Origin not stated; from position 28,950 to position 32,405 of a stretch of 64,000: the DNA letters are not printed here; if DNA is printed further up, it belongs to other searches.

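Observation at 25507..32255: All-in-one GH18-like + CE4 deacetylase + processive GT2 synthase, divergently paired with a secreted tricorn-protease homolog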

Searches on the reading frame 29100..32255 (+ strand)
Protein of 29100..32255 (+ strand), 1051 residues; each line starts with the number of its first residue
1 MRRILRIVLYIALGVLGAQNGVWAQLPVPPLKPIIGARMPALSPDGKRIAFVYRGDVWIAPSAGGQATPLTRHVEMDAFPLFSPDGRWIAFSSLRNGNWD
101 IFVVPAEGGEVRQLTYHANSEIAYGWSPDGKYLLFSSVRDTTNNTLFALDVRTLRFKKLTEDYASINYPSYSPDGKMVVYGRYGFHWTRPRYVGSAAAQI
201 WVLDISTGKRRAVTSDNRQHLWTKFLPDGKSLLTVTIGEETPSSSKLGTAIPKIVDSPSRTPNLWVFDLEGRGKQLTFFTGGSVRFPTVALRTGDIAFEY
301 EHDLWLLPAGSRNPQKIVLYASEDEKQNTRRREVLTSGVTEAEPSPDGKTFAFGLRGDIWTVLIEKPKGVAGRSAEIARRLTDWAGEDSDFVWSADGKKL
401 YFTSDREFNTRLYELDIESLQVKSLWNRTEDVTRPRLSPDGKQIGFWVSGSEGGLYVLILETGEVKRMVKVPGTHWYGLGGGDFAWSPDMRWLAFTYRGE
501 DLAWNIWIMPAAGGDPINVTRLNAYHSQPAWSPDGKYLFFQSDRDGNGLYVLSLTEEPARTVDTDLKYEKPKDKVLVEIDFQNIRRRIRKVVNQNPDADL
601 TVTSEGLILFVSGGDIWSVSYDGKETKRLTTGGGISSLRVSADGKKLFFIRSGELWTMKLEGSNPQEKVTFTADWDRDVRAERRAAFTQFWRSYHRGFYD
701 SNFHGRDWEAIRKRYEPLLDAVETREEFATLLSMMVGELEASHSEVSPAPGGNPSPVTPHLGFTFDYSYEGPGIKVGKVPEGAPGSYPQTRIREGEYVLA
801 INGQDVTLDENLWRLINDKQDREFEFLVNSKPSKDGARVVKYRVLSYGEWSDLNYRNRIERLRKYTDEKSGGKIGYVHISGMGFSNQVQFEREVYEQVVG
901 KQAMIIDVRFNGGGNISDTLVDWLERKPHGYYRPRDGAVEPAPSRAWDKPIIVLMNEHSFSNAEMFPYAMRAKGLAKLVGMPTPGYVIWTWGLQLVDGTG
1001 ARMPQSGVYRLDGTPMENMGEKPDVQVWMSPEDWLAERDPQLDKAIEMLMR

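Call 6: search_protein_families(library=pfam, proteins=[window:29100-32255:+], max_evalue=0.01)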
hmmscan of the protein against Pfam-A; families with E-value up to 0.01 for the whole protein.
window:29100-32255:+ (1051 aa): 13 families
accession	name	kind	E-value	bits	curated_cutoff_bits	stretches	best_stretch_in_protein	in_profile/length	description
PF07676.18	PD40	-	9.4e-56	185.2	20.9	5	68-103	2-38/38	WD40-like Beta Propeller Repeat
PF03572.23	Peptidase_S41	-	1e-26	93.9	24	1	873-1027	1-165/165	Peptidase family S41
PF00930.27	DPPIV_N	-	1e-23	84.1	22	2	127-182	1-61/354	Dipeptidyl peptidase IV (DPP IV) N-terminal region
PF14684.11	Tricorn_C1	-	2.2e-17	63.1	24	1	680-737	2-59/59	Tricorn protease C1 domain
PF25174.1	Beta-prop_THOC3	-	2.2e-10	40.4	305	1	112-180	83-146/272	THOC3 beta-propeller domain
PF23414.1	Beta-prop_EML_2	-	3e-05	24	90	0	41-154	46-156/266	Echinoderm microtubule-associated protein second beta-propeller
PF08450.18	SGL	-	4e-05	23.8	26.3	0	392-472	140-223/246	SMP-30/Gluconolactonase/LRE-like region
PF14583.12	Pectate_lyase22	-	0.00015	21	30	0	101-170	218-290/386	Oligogalacturonate lyase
PF25460.1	Beta-prop_Aladin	-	0.0002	21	171.1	0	125-178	117-168/340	Aladin seven-bladed propeller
PF02897.21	Peptidase_S9_N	-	0.0017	17.7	24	0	483-575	128-220/414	Prolyl oligopeptidase, N-terminal beta-propeller domain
PF14685.13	PDZ_Tricorn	-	0.0031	17.9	25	1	791-835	39-82/88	Tricorn protease PDZ domain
PF00400.38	WD40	-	0.0038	18.2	27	0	122-141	14-33/39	WD domain, G-beta repeat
PF10647.15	Gmad1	-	0.0053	17.1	20.5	0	340-441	26-124/251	Lipoprotein LpqB beta-propeller domain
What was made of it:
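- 29100..32255 (+): Neighbour, not part of the system: exported tricorn-type S41 peptidase, 1051 aa (signal peptide residues 1-24 = nt 29100-29171). Pfam PD40 repeats, Tricorn_C1 and Peptidase_S41 (call 6).
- On Tricorn protease family (S41B), for the neighbouring gene: PDZ_Tricorn is weak at 17.9 against a cut-off of 25 (call 6).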

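Call 7: search_protein_families(library=ncbifam, proteins=[window:29100-32255:+], max_evalue=0.01)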
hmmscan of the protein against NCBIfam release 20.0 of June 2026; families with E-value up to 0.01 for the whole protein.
window:29100-32255:+ (1051 aa): 13 families
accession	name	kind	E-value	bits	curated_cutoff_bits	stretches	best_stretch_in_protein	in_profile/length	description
TIGR02800.1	propeller_TolB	equivalog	7.9e-56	189.8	343.15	3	40-182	240-384/418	Tol-Pal system beta propeller repeat protein TolB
NF053518.1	DipepPtdsDpp5Prph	equivalog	1.4e-25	89.9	900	2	47-165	219-343/655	dipeptidyl-peptidase Dpp5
NF002183.0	PRK01029.1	equivalog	3.9e-25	88.8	405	3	39-171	285-422/429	Tol-Pal system protein TolB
NF033523.0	lasso_peptidase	equivalog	1.2e-24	87.1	400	3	74-140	87-153/638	Atxe2 family lasso peptide isopeptidase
NF033424.1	chlamy_CPAF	equivalog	9.8e-14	50.8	250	1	938-1036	446-547/564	protease-like activity factor CPAF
NF003124.0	PRK04043.1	equivalog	1.4e-11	43.9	428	1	54-180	256-384/419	Tol-Pal system protein TolB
TIGR00225.1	prc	subfamily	5.9e-10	38.7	218.6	1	864-1030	143-317/335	C-terminal processing peptidase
NF045589.1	Cterm_S41_CtpB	exception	1.1e-09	37.5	633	1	863-1040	209-403/416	carboxyl-terminal processing protease CtpB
NF045588.1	Cterm_S41_CtpA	exception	3.2e-09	36.2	625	1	866-1049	208-401/401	carboxyl-terminal processing protease CtpA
NF045590.1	Cterm_S41_CtpC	exception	6.5e-09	35.1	665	1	858-1033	202-384/418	carboxyl-terminal processing protease CtpC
NF045591.1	Cterm_S41_CtpZ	exception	2.9e-05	23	525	1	870-1047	210-395/403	carboxyl-terminal processing protease CtpZ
NF053607.1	CHU_0125_OmpA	equivalog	0.00028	19.5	620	0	520-546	270-296/639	CHU_0125 family OmpA-like outer membrane integrity protein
NF008388.1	PRK11186.1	exception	0.0045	15.4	825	1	868-985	351-476/663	carboxy terminal-processing peptidase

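Call 47: search_solved_structures(query=window:29100-32255:+, max_evalue=0.001, show_alignments=1)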
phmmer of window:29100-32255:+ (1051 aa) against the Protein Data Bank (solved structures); distinct sequences matched with E-value up to 0.001: 26.
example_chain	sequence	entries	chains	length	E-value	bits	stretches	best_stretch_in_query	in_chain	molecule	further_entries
1n6d_A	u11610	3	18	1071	9.3e-51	175.6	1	620-1050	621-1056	Tricorn protease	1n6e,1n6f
1k32_A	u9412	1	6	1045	1.1e-50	175.4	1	620-1050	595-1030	tricorn protease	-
4r40_A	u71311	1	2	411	2.4e-16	61.7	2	40-181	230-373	Protein TolB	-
4pwz_A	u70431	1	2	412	2.4e-16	61.7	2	40-181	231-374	Protein TolB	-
1crz_A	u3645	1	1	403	9.3e-16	59.7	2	39-161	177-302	TOLB PROTEIN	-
2w8b_B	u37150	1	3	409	1e-15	59.6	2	39-161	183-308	PROTEIN TOLB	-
8wt1_A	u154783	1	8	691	2.1e-15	58.5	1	36-135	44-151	S9 family peptidase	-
7mx5_A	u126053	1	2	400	3.7e-15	57.8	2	39-150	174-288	Tol-Pal system protein TolB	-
2ojh_A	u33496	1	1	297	6.8e-15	56.9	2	64-183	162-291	Uncharacterized protein Atu1656/AGR_C_3050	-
6pnv_A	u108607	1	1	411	2.2e-11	45.3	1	39-137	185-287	Tol-Pal system protein TolB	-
3iax_A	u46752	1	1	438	2.8e-11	44.9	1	39-161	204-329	Protein tolB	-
7nst_E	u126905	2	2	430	2.9e-11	44.8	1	39-161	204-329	Tol-Pal system protein TolB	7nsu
2w8b_A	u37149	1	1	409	4.4e-11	44.2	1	39-161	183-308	PROTEIN TOLB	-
2hqs_A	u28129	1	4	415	4.7e-11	44.2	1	39-138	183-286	Protein tolB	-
4jml_A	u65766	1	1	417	6.3e-11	43.7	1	39-137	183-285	Protein TolB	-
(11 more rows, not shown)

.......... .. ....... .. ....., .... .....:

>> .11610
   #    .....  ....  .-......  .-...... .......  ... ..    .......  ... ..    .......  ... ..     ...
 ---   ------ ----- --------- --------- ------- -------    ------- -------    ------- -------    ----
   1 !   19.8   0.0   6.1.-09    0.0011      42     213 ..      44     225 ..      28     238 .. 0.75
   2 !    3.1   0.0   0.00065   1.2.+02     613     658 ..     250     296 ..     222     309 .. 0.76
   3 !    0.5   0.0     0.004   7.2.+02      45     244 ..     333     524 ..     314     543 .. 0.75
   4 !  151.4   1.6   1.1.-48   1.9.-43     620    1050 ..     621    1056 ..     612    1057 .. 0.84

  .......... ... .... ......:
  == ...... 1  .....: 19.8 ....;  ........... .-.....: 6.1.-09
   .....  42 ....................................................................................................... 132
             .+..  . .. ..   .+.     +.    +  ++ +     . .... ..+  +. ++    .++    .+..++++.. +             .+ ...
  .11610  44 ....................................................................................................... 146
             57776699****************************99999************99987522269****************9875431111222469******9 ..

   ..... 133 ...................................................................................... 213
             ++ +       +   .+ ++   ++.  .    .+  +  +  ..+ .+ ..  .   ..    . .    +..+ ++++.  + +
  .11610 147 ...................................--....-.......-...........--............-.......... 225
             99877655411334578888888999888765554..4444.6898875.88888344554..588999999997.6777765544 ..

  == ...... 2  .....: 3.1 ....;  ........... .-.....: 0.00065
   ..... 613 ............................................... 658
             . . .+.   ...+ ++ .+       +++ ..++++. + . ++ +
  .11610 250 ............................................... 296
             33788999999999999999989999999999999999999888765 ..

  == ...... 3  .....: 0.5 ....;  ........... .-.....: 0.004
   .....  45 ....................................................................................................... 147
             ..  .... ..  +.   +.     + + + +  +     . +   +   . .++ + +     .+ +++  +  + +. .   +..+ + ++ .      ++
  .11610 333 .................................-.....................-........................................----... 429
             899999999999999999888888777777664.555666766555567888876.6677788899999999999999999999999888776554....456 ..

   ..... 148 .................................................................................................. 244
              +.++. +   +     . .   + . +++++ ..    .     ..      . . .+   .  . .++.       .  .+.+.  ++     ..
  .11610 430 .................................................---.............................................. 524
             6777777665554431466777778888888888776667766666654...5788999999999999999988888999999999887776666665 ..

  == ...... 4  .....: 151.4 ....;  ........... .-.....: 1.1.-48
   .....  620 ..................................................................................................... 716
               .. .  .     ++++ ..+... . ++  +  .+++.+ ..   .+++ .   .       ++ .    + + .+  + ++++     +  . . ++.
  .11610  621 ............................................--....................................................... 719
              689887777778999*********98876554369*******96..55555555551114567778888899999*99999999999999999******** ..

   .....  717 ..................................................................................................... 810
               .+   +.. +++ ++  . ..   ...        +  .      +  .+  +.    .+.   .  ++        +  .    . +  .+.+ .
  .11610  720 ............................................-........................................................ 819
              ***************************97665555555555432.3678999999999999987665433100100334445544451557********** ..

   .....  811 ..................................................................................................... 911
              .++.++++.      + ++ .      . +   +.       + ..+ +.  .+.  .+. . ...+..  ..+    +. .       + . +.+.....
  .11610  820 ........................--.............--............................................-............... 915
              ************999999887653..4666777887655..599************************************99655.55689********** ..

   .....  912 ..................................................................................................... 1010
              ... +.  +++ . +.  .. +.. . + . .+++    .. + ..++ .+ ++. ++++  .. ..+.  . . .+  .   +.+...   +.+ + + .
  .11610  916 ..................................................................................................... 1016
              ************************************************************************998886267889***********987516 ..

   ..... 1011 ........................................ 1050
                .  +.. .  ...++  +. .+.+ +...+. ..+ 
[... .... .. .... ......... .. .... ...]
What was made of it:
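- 29100..32255 (+): E 1e-50 to Thermoplasma tricorn 1k32/1n6d (call 47).
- On Tricorn protease family (S41B), for the neighbouring gene: The match to 1k32/1n6d is E 1e-50 (call 47).
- Checked: It matches PD40 repeats, Tricorn_C1 and Peptidase_S41, and its C-terminal half matches Thermoplasma tricorn at E 1e-50 (calls 6, 47).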

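Call 58: find_homologous_proteins(query=window:29100-32255:+, max_evalue=1e-20)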
Query window:29100-32255:+ (1051 aa): 4147 proteins with E <= 1e-20 among 8000 candidates; the best 120 are listed.
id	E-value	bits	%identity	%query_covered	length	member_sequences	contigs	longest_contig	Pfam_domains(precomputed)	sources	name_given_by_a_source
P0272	0.0e+0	2301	92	100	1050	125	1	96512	PF10647.16,PF25174.2,PF26549.1,PF00930.28,PF23381.2,PF03572.24,PF14684.12,PF26550.2,PF19283.5,PF07676.19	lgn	-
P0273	0.0e+0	1812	72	100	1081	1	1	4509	PF25174.2,PF26549.1,PF00930.28,PF03572.24,PF14684.12,PF26550.2,PF07676.19,PF08450.19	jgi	jgi:tricorn protease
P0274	0.0e+0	1789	72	99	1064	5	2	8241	PF25174.2,PF26549.1,PF00930.28,PF23381.2,PF03572.24,PF14684.12,PF26550.2,PF07676.19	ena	-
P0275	0.0e+0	1784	72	99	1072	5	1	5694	PF14685.15,PF25174.2,PF26549.1,PF00930.28,PF23381.2,PF03572.24,PF14684.12,PF26550.2,PF07676.19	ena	-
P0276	0.0e+0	1783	71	100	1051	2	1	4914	PF10647.16,PF25174.2,PF26549.1,PF00930.28,PF03572.24,PF14684.12,PF26550.2,PF07676.19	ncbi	-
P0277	0.0e+0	1775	71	100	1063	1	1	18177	PF10647.16,PF25174.2,PF26549.1,PF00930.28,PF23381.2,PF03572.24,PF14684.12,PF26550.2,PF07676.19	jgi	jgi:Tol biopolymer transport system component/C-terminal processing protease CtpA/Prc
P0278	0.0e+0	1774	71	100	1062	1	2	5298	PF25174.2,PF26549.1,PF00930.28,PF03572.24,PF14684.12,PF26550.2,PF19283.5,PF07676.19,PF23414.2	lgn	-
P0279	0.0e+0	1766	71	100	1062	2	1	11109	PF25174.2,PF26549.1,PF00930.28,PF23381.2,PF03572.24,PF14684.12,PF26550.2,PF19283.5,PF07676.19,PF23414.2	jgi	-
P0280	0.0e+0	1759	71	100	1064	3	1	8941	PF25174.2,PF26549.1,PF00930.28,PF23381.2,PF03572.24,PF14684.12,PF26550.2,PF07676.19,PF23414.2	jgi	-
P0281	0.0e+0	1758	71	100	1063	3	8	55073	PF25174.2,PF26549.1,PF00930.28,PF03572.24,PF14684.12,PF26550.2,PF07676.19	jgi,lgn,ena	-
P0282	0.0e+0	1757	70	100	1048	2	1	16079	PF25174.2,PF26549.1,PF00930.28,PF23381.2,PF03572.24,PF14684.12,PF26550.2,PF25460.2,PF07676.19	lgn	-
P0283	0.0e+0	1754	70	100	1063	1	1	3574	PF25174.2,PF26549.1,PF00930.28,PF23381.2,PF03572.24,PF14684.12,PF26550.2,PF25460.2,PF07676.19,PF08450.19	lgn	-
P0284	0.0e+0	1751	72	98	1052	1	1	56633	PF25174.2,PF26549.1,PF00930.28,PF23381.2,PF03572.24,PF14684.12,PF26550.2,PF07676.19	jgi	jgi:tricorn protease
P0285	0.0e+0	1751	70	99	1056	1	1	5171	PF25174.2,PF26549.1,PF00930.28,PF23381.2,PF03572.24,PF14684.12,PF26550.2,PF07676.19,PF23414.2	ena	-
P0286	0.0e+0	1750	71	100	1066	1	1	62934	PF25174.2,PF26549.1,PF00930.28,PF03572.24,PF14684.12,PF26550.2,PF19283.5,PF07676.19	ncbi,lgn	-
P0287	0.0e+0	1744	70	100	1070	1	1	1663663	PF25174.2,PF26549.1,PF00930.28,PF03572.24,PF14684.12,PF26550.2,PF07676.19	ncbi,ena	-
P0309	0.0e+0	1691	68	100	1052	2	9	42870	PF25174.2,PF26549.1,PF00930.28,PF03572.24,PF14684.12,PF26550.2,PF07676.19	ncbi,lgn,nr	ncbi:MAG: PD40 domain-containing protein [Chthonomonadales bacterium]|nr:PD40 domain-containing prot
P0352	0.0e+0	1644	66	100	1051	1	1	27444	PF25174.2,PF26549.1,PF00930.28,PF23381.2,PF03572.24,PF14684.12,PF26550.2,PF07676.19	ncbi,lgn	-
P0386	0.0e+0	1615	66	99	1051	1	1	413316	PF25174.2,PF26549.1,PF00930.28,PF03572.24,PF14684.12,PF26550.2,PF07676.19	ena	-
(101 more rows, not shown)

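Call 101: find_encoding_contigs(protein=P0287, flank=6000, max_places=1)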
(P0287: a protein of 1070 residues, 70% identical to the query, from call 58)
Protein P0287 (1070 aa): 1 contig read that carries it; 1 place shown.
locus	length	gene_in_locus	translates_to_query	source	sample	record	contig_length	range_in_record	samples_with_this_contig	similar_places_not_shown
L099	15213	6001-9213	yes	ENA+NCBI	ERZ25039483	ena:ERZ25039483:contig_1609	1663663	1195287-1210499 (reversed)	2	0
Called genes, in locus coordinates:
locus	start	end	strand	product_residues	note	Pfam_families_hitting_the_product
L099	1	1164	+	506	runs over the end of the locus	PF00884:Sulfatase, PF01663:Phosphodiest (faint), PF16347:SGSH_C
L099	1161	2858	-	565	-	PF02463:SMC_N, PF13175:AAA_15 (weak), PF13476:AAA_23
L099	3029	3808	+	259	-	PF23023:Anti-Pycsar_Apyc1, PF00753:Lactamase_B, PF12706:Lactamase_B_2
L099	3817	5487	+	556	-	-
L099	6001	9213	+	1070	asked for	PF26549:Tricorn_N, PF26550:Tricorn_2nd, PF07676:PD40 (weak), PF26550:Tricorn_2nd, PF07676:PD40, PF26549:Tricorn_N, PF14684:Tricorn_C1, PF03572:Peptidase_S41, +4 more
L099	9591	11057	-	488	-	PF00884:Sulfatase, PF01676:Metalloenzyme (faint), PF01663:Phosphodiest (weak), PF16347:SGSH_C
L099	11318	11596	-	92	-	-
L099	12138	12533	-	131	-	PF01850:PIN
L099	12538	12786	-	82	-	PF02604:PhdYeFM_antitox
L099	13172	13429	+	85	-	PF07638:Sigma70_ECF, PF08281:Sigma70_r4_2, PF04545:Sigma70_r4 (weak)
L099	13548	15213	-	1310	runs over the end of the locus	PF00754:F5_F8_type_C (faint), PF00932:LTD, PF13287:Fn3_assoc, PF13290:CHB_HEX_C_1, PF08757:CotH, PF00932:LTD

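Call 102: find_encoding_contigs(protein=P0309, flank=6000, max_places=1)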
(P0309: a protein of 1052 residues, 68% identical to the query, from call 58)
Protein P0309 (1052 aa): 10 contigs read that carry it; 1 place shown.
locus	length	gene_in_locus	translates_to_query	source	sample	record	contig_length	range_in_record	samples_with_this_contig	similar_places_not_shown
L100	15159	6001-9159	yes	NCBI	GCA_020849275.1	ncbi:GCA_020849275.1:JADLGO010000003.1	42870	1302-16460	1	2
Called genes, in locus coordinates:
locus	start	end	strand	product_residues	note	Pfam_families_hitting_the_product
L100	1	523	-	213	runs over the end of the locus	PF01386:Ribosomal_L25p, PF14693:Ribosomal_TL5_C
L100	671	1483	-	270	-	PF02811:PHP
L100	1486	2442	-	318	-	PF02163:Peptidase_M50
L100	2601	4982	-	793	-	PF02018:CBM_4_9 (weak), PF22848:ASD1_dom, PF06964:Alpha-L-AF_C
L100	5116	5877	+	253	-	PF00795:CN_hydrolase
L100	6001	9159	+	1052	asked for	PF26549:Tricorn_N, PF26550:Tricorn_2nd, PF07676:PD40, PF26550:Tricorn_2nd, PF07676:PD40 (weak), PF26549:Tricorn_N, PF14684:Tricorn_C1, PF03572:Peptidase_S41, +3 more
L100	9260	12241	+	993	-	PF25788:Ig_Rha78A_N, PF08531:Bac_rhamnosid_N, PF05592:Bac_rhamnosid, PF17389:Bac_rhamnosid6H, PF17390:Bac_rhamnosid_C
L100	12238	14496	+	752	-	-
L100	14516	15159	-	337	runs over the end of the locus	PF12715:Abhydrolase_7 (faint), PF00561:Abhydrolase_1 (faint), PF05448:AXE1 (weak), PF01738:DLH, PF00326:Peptidase_S9, PF12697:Abhydrolase_6 (weak), PF22244:GCE_fung (faint)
